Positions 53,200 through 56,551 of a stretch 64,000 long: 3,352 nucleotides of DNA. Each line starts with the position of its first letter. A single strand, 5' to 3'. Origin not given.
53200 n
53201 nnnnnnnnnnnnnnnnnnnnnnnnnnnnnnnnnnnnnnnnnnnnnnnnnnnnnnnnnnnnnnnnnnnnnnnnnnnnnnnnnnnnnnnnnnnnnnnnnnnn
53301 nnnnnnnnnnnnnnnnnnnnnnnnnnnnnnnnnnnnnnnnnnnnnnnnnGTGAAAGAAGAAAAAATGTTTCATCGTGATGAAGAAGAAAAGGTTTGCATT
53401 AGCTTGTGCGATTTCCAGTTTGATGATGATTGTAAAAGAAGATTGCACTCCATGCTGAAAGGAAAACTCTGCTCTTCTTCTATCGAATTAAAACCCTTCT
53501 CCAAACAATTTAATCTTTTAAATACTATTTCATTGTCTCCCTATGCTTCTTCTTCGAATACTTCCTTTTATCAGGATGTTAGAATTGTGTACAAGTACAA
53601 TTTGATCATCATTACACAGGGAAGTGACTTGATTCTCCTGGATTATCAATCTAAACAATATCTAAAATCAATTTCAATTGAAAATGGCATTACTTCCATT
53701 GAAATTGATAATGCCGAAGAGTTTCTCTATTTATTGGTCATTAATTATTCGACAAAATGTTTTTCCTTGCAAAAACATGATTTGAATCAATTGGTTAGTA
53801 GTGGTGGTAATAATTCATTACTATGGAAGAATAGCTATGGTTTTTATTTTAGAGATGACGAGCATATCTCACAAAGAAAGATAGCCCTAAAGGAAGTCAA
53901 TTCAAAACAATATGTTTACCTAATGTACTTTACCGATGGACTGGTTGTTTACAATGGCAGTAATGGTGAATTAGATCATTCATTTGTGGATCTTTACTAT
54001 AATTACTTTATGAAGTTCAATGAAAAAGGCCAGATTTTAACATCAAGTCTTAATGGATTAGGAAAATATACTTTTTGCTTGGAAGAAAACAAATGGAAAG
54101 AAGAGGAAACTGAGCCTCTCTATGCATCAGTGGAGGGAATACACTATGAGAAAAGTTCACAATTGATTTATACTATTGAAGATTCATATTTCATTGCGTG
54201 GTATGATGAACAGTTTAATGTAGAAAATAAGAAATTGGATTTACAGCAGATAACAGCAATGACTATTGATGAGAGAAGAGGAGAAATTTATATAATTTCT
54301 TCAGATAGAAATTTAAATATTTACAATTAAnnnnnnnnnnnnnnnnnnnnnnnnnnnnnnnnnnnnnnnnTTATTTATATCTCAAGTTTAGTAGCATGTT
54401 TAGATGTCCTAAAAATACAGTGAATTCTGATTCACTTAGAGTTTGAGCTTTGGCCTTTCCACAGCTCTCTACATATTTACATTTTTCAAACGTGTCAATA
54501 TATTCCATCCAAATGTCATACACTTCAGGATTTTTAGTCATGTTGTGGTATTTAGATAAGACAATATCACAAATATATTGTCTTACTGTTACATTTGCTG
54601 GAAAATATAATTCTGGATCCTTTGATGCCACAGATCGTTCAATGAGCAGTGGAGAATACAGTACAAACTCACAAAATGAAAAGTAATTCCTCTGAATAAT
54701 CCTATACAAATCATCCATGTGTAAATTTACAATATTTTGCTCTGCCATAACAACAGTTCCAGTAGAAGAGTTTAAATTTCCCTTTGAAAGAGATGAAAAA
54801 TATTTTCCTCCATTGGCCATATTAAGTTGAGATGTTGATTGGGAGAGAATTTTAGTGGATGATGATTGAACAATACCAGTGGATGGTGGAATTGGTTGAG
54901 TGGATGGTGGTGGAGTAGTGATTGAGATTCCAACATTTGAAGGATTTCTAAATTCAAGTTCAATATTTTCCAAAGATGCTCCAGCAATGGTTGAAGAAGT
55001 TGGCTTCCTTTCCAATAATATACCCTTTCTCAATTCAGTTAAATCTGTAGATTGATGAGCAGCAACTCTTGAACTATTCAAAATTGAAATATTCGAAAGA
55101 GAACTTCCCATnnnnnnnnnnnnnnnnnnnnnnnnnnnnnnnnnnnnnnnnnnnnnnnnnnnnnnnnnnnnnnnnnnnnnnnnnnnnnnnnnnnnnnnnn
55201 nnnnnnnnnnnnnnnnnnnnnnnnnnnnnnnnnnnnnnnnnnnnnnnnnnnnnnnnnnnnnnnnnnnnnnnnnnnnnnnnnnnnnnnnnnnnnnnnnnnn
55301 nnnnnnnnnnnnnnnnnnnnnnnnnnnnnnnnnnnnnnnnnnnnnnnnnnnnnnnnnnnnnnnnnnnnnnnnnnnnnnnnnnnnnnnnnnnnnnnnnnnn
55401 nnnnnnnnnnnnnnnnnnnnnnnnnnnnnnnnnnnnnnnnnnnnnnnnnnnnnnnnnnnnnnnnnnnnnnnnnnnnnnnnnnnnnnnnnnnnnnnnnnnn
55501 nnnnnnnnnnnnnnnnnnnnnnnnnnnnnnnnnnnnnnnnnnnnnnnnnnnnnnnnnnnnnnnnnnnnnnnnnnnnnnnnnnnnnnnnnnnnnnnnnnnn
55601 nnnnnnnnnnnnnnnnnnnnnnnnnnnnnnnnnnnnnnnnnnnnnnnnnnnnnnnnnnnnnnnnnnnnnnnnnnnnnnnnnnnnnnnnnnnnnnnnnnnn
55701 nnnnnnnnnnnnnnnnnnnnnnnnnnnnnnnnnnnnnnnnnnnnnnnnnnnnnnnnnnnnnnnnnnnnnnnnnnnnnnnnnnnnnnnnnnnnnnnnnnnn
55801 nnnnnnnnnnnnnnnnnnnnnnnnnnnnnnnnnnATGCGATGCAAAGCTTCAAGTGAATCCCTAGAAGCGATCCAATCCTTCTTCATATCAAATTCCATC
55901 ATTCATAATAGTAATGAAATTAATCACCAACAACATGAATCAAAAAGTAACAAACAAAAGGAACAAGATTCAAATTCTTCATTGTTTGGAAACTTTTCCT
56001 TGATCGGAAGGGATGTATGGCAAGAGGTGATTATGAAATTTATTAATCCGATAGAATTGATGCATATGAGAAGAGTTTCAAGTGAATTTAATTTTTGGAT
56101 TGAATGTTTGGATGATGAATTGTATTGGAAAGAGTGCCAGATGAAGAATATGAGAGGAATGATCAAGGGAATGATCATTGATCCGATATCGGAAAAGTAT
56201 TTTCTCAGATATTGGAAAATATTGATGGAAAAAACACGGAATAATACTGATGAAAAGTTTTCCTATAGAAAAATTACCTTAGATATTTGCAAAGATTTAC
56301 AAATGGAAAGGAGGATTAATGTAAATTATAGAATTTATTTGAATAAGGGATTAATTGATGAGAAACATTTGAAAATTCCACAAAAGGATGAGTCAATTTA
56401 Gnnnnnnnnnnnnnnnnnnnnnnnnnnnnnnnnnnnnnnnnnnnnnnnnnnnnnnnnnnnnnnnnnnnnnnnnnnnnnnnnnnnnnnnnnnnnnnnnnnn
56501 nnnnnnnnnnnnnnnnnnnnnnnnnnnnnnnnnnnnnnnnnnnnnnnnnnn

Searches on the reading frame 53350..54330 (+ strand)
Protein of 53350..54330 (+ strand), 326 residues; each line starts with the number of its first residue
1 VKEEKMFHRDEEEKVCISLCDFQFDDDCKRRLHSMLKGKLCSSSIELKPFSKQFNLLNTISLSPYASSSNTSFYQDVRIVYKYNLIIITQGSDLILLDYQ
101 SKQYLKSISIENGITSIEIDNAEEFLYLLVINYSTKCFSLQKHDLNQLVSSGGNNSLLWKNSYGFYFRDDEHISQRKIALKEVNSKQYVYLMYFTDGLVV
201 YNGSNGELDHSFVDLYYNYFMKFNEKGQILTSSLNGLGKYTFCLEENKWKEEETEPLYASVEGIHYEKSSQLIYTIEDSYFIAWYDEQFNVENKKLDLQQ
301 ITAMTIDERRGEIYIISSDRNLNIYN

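Call 29: search_protein_families(library=pfam, proteins=[window:53350-54330:+], max_evalue=0.001)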
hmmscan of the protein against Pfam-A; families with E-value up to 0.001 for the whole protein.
window:53350-54330:+ (326 aa): 0 families

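Call 70: find_encoding_contigs(protein=window:53365-54330:+, flank=10000, max_places=1)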
Protein window:53365-54330:+ (321 aa): no gene with exactly this product is on record in the collection.

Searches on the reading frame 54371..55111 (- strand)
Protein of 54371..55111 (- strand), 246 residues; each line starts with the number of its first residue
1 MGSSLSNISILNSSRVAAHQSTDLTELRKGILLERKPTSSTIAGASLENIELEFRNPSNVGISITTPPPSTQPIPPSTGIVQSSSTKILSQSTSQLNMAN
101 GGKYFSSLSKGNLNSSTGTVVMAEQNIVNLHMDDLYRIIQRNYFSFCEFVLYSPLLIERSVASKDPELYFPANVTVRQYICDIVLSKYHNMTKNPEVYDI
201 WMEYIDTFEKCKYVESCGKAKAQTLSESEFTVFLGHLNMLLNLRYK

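Call 72: find_encoding_contigs(protein=window:54371-55111:-, flank=10000, max_places=1)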
Protein window:54371-55111:- (246 aa): no gene with exactly this product is on record in the collection.

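Call 85: search_protein_families(library=pfam, proteins=[window:54371-55111:-], max_evalue=1)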
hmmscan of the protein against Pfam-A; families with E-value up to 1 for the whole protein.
window:54371-55111:- (246 aa): 0 families

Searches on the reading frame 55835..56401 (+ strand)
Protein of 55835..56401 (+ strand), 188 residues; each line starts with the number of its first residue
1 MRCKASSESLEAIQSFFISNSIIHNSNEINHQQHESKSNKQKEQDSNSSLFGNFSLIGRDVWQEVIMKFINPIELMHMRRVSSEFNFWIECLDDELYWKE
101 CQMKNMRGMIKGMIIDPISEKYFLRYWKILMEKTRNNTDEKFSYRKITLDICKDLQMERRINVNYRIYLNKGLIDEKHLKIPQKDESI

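Call 29: search_protein_families(library=pfam, proteins=[window:55835-56401:+], max_evalue=0.001)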
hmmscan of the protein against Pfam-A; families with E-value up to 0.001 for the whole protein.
window:55835-56401:+ (188 aa): 0 families

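Call 32: find_encoding_contigs(protein=window:55835-56401:+, flank=10000, max_places=2)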
Protein window:55835-56401:+ (188 aa): no gene with exactly this product is on record in the collection.

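Call 85: search_protein_families(library=pfam, proteins=[window:55835-56401:+], max_evalue=1)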
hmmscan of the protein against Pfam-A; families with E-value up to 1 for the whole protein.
window:55835-56401:+ (188 aa): 0 families
